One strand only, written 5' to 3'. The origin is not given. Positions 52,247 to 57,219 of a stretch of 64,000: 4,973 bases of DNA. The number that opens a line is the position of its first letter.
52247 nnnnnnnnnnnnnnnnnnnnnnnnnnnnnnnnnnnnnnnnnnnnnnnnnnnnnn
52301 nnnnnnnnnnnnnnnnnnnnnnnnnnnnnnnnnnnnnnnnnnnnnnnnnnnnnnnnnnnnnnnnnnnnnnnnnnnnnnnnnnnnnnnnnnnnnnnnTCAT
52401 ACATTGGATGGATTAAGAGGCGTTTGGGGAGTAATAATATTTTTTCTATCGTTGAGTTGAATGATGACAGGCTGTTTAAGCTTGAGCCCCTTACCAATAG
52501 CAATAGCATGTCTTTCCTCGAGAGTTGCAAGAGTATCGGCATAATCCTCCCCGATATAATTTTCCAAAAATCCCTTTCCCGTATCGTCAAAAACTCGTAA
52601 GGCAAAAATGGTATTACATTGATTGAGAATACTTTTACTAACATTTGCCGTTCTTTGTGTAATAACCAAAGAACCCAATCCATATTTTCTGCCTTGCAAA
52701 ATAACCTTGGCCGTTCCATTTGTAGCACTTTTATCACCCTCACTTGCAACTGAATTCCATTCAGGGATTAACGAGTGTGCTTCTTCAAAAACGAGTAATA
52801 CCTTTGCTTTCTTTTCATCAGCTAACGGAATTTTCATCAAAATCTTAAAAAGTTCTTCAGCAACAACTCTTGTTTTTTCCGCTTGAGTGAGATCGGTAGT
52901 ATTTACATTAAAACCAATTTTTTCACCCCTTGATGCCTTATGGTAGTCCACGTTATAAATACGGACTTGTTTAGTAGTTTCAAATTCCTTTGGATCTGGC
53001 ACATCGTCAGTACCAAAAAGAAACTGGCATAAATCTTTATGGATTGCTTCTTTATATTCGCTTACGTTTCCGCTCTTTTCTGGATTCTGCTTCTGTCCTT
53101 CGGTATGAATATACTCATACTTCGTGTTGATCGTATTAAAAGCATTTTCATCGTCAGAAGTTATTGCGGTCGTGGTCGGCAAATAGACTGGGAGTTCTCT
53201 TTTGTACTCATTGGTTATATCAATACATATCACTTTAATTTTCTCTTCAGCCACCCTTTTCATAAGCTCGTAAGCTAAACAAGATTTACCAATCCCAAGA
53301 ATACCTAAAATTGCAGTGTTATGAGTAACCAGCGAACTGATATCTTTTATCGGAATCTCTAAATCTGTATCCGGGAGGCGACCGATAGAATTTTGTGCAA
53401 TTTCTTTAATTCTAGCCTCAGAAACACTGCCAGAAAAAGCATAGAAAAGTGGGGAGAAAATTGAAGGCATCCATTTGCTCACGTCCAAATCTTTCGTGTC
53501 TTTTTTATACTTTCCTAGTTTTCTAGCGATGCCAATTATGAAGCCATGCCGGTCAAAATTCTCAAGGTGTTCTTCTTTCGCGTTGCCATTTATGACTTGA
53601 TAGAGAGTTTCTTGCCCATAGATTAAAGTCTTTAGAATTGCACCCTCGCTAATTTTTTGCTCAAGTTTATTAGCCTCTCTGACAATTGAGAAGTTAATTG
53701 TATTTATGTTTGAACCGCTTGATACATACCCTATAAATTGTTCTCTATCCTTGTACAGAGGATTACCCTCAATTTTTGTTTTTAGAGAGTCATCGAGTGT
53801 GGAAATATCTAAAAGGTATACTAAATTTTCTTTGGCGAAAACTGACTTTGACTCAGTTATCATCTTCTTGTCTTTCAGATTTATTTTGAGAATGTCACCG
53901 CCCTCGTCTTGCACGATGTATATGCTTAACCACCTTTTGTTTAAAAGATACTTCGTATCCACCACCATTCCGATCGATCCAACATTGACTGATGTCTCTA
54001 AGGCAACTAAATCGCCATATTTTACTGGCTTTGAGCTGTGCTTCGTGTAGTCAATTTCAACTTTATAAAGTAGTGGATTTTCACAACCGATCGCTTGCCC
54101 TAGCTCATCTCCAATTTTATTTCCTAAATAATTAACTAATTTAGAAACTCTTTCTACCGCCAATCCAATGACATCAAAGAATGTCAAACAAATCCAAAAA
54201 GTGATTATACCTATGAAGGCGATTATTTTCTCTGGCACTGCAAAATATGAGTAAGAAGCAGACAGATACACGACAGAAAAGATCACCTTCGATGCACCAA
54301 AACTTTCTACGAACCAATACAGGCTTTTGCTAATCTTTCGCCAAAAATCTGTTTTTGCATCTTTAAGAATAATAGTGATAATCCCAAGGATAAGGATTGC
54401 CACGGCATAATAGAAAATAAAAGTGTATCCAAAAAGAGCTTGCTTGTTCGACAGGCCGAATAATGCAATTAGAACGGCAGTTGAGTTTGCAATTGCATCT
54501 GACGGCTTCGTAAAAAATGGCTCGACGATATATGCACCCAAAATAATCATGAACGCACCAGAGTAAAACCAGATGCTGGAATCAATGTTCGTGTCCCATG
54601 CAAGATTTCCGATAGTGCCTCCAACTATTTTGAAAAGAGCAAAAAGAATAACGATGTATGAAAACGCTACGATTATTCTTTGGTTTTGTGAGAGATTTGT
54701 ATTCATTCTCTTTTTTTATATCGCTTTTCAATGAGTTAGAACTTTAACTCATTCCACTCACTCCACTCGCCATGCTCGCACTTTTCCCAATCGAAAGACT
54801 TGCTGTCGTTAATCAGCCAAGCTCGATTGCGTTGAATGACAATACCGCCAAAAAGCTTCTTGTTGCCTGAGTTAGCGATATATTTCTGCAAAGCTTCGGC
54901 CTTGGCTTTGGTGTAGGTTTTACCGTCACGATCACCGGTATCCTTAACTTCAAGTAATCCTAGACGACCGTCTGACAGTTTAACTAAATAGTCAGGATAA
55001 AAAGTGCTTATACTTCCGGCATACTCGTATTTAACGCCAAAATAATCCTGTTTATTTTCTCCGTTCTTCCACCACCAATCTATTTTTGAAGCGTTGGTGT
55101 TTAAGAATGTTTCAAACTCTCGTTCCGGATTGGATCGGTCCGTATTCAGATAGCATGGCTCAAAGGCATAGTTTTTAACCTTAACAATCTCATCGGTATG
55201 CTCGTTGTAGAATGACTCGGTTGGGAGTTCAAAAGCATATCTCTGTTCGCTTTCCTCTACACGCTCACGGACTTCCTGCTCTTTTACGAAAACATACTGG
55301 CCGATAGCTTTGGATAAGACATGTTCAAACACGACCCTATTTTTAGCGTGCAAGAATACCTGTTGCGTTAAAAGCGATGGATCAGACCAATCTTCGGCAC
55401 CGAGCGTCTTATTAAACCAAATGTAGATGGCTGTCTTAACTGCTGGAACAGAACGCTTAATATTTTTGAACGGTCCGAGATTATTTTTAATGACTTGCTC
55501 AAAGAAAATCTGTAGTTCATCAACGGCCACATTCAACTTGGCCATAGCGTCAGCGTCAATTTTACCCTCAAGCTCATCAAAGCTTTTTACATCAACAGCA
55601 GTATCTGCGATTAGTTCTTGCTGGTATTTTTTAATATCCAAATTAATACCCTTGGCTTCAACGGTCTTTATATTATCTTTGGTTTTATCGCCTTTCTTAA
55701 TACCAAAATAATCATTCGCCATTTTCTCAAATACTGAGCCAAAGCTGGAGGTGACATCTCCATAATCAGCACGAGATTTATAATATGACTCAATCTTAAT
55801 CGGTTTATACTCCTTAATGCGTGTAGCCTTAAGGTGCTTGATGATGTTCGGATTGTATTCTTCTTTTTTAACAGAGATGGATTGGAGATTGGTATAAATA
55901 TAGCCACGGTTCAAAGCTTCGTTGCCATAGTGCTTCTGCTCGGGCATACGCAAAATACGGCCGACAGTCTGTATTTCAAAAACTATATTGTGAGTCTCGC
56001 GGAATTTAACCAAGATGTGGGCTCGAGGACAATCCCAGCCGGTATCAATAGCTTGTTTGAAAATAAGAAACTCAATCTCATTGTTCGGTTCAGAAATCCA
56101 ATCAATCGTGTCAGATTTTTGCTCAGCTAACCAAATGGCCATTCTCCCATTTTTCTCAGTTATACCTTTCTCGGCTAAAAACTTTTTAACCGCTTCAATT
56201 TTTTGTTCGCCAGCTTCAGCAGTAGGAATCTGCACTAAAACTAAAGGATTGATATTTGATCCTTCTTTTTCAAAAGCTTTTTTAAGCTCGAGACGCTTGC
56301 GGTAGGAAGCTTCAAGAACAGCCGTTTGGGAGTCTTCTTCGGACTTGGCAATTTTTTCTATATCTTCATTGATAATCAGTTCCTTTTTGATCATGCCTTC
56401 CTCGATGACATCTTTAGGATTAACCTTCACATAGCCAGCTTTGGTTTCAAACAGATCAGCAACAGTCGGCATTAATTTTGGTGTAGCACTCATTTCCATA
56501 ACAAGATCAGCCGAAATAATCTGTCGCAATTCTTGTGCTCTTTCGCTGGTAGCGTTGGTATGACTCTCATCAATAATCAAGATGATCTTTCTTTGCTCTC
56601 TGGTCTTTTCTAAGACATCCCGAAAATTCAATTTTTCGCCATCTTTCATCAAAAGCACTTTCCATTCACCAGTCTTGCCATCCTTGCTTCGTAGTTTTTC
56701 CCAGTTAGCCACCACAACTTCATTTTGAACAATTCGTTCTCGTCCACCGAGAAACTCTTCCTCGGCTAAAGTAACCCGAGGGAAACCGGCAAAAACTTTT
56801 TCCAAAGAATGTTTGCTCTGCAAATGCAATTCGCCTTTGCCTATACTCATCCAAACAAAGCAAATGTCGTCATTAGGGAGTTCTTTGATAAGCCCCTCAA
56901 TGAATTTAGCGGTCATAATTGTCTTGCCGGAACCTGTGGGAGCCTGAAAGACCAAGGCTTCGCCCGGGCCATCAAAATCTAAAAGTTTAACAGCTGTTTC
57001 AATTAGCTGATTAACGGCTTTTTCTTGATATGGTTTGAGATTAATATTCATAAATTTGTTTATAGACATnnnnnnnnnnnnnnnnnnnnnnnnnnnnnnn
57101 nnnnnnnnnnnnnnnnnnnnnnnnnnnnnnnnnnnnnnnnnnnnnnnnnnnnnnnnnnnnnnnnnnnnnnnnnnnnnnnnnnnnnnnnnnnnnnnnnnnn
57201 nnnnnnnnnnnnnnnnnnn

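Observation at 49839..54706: Membrane-anchored HerA-like ATPase + DUF2779 nuclease + 352-aa unknown: candidate undescribed defence module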

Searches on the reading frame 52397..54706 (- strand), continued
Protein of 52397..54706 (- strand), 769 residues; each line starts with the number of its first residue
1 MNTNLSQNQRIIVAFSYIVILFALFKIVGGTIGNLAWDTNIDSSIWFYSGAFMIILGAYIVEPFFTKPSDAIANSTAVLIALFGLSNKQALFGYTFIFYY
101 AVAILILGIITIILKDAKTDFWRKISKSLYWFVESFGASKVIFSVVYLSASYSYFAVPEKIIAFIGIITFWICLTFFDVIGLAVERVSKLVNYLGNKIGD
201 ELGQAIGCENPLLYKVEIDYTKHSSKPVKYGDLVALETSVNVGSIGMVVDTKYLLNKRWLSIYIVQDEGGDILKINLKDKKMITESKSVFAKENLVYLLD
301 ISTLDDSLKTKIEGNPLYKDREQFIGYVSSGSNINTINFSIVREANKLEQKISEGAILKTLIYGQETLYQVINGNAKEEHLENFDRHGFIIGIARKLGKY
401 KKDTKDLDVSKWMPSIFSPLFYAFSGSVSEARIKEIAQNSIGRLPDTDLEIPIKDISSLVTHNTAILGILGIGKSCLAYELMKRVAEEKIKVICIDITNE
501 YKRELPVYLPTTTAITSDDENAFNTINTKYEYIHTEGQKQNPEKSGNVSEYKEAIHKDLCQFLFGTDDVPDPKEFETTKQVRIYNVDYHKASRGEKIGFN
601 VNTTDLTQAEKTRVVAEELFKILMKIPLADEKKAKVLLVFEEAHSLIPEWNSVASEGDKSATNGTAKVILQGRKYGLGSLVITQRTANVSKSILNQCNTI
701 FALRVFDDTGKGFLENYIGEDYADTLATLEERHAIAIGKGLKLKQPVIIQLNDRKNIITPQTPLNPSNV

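Call 93: search_protein_families(library=pfam, proteins=[L025:14277-15113:+, L025:15131-16213:+, L049:8756-10105:+, L049:10108-10398:+, L041:12310-14727:+, L046:4959-6302:+, L021:12279-13637:+, L022:12303-13895:+, L080:2815-4506:+, L016:13842-14255:+], max_evalue=0.001)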
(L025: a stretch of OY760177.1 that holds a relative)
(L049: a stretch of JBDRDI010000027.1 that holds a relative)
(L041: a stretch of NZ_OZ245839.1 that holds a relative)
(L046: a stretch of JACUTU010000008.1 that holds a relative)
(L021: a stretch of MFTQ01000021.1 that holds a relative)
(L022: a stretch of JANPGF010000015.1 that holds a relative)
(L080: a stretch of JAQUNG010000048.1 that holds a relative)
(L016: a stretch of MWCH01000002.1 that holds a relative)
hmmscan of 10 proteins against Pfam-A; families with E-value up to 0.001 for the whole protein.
L025:14277-15113:+ (278 aa): 1 family
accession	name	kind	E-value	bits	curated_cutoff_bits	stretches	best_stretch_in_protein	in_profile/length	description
PF02963.22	EcoRI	-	5.6e-151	501.2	22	1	17-273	1-257/257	Restriction endonuclease EcoRI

L025:15131-16213:+ (360 aa): 1 family
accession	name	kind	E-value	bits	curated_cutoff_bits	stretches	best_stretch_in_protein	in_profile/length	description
PF13651.11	EcoRI_methylase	-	5.3e-131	437.5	26.4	1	12-323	2-344/345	Adenine-specific methyltransferase EcoRI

L049:8756-10105:+ (449 aa): 3 families
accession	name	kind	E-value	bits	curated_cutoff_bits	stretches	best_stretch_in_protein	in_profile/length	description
PF02601.20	Exonuc_VII_L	-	5.7e-59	200.6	35.9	1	133-440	1-314/315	Exonuclease VII, large subunit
PF13742.12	tRNA_anti_2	-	1.7e-17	63.8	27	1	17-110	4-95/95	OB-fold nucleic acid binding domain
PF01336.31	tRNA_anti-codon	-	5.6e-08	33.1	27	1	37-112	3-75/75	OB-fold nucleic acid binding domain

L049:10108-10398:+ (96 aa): 1 family
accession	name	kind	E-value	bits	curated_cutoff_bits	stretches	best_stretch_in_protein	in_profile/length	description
PF02609.21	Exonuc_VII_S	-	0.00039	20.8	24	1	15-62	5-51/52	Exonuclease VII small subunit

L041:12310-14727:+ (805 aa): 2 families
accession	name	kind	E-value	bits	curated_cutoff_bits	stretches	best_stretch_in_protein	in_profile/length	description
PF07728.20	AAA_5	-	2.2e-13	50.8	22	1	428-585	29-139/139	AAA domain (dynein-related subfamily)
PF00004.35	AAA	-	3.7e-05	24.6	21.2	0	496-588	47-126/131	ATPase family associated with various cellular activities (AAA)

L046:4959-6302:+ (447 aa): 8 families
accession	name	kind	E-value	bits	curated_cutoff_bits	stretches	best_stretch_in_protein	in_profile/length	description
PF04326.19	SLFN_AlbA_2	-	2.1e-17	64.2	25.3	1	7-112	1-117/118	Schlafen, AlbA_2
PF13749.12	HATPase_c_4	-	2.7e-16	59.8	26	1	282-360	3-82/89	Putative ATP-dependent DNA helicase recG C-terminal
PF13412.12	HTH_24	-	1.3e-09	37.9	21.9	1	388-433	3-48/48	Winged helix-turn-helix DNA-binding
PF08279.18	HTH_11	-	7.1e-08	32.7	25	1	390-430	2-43/55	HTH domain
PF08220.18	HTH_DeoR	-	8.6e-05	22.7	21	1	390-437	2-50/57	DeoR-like helix-turn-helix domain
PF13404.12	HTH_AsnC-type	-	0.00014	22.1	27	1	391-426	6-41/42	AsnC-type helix-turn-helix domain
PF02082.26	Rrf2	-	0.00021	21.9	30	1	398-442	19-63/132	Iron-dependent Transcriptional regulator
PF01022.26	HTH_5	-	0.00078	19.7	22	0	389-433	3-46/47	Bacterial regulatory protein, arsR family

L021:12279-13637:+ (452 aa): 15 families
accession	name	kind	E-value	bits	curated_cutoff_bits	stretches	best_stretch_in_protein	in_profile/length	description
PF05970.20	PIF1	-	1.1e-38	133.5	25.9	1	11-180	20-191/223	PIF1-like helicase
PF13245.12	AAA_19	-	5.5e-16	59.4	25.1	1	7-146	5-133/134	AAA domain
PF13604.12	AAA_30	-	9.1e-14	52.1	27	1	11-198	15-175/191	AAA domain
PF13401.12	AAA_22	-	1.9e-08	35.1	27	1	16-138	8-123/130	AAA domain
PF21530.3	Pif1_2B_dom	-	7.8e-07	29.2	23.9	1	258-299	5-47/47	DNA helicase Pif1, 2B domain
PF07728.20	AAA_5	-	2.8e-06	27.8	22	1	15-113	1-85/139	AAA domain (dynein-related subfamily)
PF03266.21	NTPase_1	-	2.8e-05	24.5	23.9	0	15-125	1-126/168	NTPase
PF01443.25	Viral_helicase1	-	4.6e-05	23.8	21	0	19-115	4-80/228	Viral superfamily 1 RNA helicase core domain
PF00270.35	DEAD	-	0.00018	21.7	26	0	3-52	4-56/167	DEAD/DEAH box helicase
PF00580.27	UvrD-helicase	-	0.00019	21.6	23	1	3-211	3-180/271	UvrD/REP helicase N-terminal domain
PF02689.20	Herpes_Helicase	-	0.00019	20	27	0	341-398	729-787/808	Helicase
PF13086.12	AAA_11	-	0.00024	21.4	27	0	10-105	14-114/257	AAA domain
PF13479.12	AAA_24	-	0.0003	21.1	27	1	14-125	3-95/195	AAA domain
PF13191.12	AAA_16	-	0.00081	20.4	32.6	0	13-42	24-53/167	AAA ATPase domain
PF09848.15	SLFN-g3_helicase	-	0.00095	19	24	0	15-102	3-87/354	Schlafen group 3, DNA/RNA helicase domain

L022:12303-13895:+ (530 aa): 1 family
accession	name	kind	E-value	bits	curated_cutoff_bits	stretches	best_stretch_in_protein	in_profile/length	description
PF00078.32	RVT_1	-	1.9e-12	47.8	29.6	1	144-298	54-192/205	Reverse transcriptase (RNA-dependent DNA polymerase)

L080:2815-4506:+ (563 aa): 3 families
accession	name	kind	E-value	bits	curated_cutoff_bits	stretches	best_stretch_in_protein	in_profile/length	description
PF00239.26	Resolvase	-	1.8e-39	135.6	23.3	1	15-161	3-145/145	Resolvase, N terminal domain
PF07508.19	Recombinase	-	6.1e-24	84.7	21.1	1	185-291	2-99/102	Recombinase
PF13408.12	Zn_ribbon_recom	-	8.2e-10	39.4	25.3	1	308-363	1-50/58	Recombinase zinc beta ribbon domain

L016:13842-14255:+ (137 aa): 0 families

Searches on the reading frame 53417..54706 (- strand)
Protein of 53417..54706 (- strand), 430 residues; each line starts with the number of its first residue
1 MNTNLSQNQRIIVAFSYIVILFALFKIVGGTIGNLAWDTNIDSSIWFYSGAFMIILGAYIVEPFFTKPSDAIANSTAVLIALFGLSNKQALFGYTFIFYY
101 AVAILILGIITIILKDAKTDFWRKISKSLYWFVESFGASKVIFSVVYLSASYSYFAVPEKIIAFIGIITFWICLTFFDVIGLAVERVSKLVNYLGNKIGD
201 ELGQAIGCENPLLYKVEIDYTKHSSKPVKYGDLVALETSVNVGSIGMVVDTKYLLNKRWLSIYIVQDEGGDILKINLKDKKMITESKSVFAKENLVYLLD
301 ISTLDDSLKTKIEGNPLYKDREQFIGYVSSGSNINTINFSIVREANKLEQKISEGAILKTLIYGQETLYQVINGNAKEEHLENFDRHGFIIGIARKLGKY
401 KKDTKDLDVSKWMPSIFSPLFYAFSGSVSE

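Call 96: search_protein_representatives(protein=window:53417-54706:-)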
Query: 430 residues. Proteins with E-value up to 0.001 (for the whole library): 460; up to 1e-10: 242; up to 1e-30: 43. The best 150 are listed.
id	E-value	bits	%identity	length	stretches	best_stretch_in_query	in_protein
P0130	3.7e-169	579.6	58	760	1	1-428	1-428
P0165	3.9e-142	490.6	52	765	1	2-423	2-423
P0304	3.1e-99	349.3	43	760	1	5-423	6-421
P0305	3.7e-85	302.9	42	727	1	2-425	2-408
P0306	7.3e-84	298.6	42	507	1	4-422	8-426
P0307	7.2e-78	278.9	40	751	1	2-422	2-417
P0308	9.7e-77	275.2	37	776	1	5-425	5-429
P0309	9.9e-77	275.1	39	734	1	8-422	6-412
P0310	3.2e-74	266.9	37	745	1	6-425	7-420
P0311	2.2e-71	257.5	34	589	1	2-423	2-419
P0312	2.5e-69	250.8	37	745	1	4-425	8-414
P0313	1.2e-67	245.2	40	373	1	3-323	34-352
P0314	6.9e-65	236.1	34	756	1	16-422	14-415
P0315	1.8e-61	224.9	34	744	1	6-422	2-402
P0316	2.0e-61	224.7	33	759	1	4-424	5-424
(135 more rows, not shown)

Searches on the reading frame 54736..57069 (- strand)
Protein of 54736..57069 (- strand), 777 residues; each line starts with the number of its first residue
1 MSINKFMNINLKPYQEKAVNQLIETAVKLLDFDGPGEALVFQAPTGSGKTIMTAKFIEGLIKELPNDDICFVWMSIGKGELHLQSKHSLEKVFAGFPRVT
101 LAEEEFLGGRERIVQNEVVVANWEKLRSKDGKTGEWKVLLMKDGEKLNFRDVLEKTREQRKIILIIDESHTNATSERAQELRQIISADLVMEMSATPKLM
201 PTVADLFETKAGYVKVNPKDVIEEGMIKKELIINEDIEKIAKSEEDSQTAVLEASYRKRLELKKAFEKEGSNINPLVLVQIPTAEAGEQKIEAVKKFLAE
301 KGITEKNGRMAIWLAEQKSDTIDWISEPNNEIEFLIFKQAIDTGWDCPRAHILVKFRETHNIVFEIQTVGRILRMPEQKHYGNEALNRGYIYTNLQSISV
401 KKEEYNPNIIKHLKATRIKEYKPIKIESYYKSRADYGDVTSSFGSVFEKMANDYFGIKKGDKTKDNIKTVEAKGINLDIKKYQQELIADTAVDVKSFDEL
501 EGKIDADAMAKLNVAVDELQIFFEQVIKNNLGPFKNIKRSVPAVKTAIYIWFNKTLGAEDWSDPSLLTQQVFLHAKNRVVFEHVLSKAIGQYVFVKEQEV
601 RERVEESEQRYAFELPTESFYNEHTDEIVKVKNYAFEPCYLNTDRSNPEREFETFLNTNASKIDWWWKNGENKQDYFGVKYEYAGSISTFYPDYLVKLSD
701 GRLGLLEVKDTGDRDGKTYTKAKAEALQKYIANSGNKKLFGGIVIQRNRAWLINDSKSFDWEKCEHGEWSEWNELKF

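Call 4: search_protein_families(library=pfam, proteins=[window:54736-57069:-], max_evalue=0.01)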
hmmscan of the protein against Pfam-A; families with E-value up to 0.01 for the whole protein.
window:54736-57069:- (777 aa): 4 families
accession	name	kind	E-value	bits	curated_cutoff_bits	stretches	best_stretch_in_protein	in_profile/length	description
PF04851.21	ResIII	-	1.1e-19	71.3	22.5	1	9-198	2-163/164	Type III restriction enzyme, res subunit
PF00270.35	DEAD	-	1.9e-08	34.7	26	1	13-198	2-161/167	DEAD/DEAH box helicase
PF18766.7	SWI2_SNF2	-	7.9e-08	32.7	26.7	1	14-199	1-157/221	SWI2/SNF2 ATPase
PF00271.37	Helicase_C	-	0.0065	17.2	23.5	0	316-375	52-109/110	Helicase conserved C-terminal domain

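Call 5: search_protein_families(library=padloc, proteins=[window:54736-57069:-], max_evalue=0.01)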
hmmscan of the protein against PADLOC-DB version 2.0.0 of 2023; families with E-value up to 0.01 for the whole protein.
window:54736-57069:- (777 aa): 5 families
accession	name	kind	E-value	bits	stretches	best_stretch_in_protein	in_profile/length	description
PDLC03652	REase_III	-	1.8e-17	60.6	2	219-396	221-411/809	Type III restriction enzyme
PDLC03650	REase_III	-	8.1e-17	58.9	1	161-397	225-443/898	Type III restriction enzyme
PDLC03653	REase_III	-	8.8e-14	48.6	1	159-397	258-491/883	Type III restriction enzyme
PDLC03648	REase_III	-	3.8e-06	23.3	1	162-398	134-379/871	Type III restriction enzyme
PDLC01439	typeIV_DinG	-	0.0068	13.1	0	21-53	22-51/575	CAS-IV-A; associated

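Call 6: search_protein_families(library=ncbifam, proteins=[window:54736-57069:-], max_evalue=0.01)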
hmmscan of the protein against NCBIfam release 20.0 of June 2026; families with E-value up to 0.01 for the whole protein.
window:54736-57069:- (777 aa): 2 families
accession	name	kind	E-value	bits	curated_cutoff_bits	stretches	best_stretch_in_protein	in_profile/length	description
NF046055.1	restr_BPTD_3080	equivalog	4.9e-05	21.4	800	1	610-741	827-949/970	BPTD_3080 family restriction endonuclease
NF053632.1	heli_RadD_YejH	equivalog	0.00056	18.3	720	0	329-380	296-347/573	DNA repair helicase RadD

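Call 29: search_protein_families(library=pfam, alignment_id=A2, max_evalue=0.001)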
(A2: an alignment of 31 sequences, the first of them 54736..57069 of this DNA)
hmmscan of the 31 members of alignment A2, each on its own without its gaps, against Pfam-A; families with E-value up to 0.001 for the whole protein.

A. member 1, window:54736-57069:- (777 aa): 3 families
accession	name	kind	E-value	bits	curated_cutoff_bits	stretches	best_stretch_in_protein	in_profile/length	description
PF04851.21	ResIII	-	1.1e-19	71.3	22.5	1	9-198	2-163/164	Type III restriction enzyme, res subunit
PF00270.35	DEAD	-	1.9e-08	34.7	26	1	13-198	2-161/167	DEAD/DEAH box helicase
PF18766.7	SWI2_SNF2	-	7.9e-08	32.7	26.7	1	14-199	1-157/221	SWI2/SNF2 ATPase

B. families by the number of members that match (of 31 scanned): 37 families (the first 25 are shown)
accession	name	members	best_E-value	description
PF07669.17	Eco57I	6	4.6e-43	Eco57I restriction-modification methylase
PF01555.25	N6_N4_Mtase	5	2.3e-62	DNA methylase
PF02384.22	N6_Mtase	5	1.4e-53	N-6 DNA Methylase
PF01170.24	UPF0020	5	3.2e-07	RMKL-like, methyltransferase domain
PF04851.21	ResIII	4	1.1e-19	Type III restriction enzyme, res subunit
PF20473.4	MmeI_Mtase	4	1.6e-15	MmeI, DNA-methyltransferase domain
PF01420.25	Methylase_S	3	5.5e-31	Type I restriction modification DNA specificity domain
PF12950.13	TaqI_C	3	7.3e-16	TaqI-like C-terminal specificity domain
PF18766.7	SWI2_SNF2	3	2.7e-09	SWI2/SNF2 ATPase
PF00270.35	DEAD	3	4.6e-09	DEAD/DEAH box helicase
PF25120.1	DUF7814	2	2e-92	Domain of unknown function (DUF7814)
PF01381.28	HTH_3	2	3.7e-14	Helix-turn-helix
PF12844.13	HTH_19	2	5.2e-07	Helix-turn-helix domain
PF13847.12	Methyltransf_31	2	5.8e-07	Methyltransferase domain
PF23653.1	DUF7149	1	1.7e-91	Domain of unknown function (DUF7149)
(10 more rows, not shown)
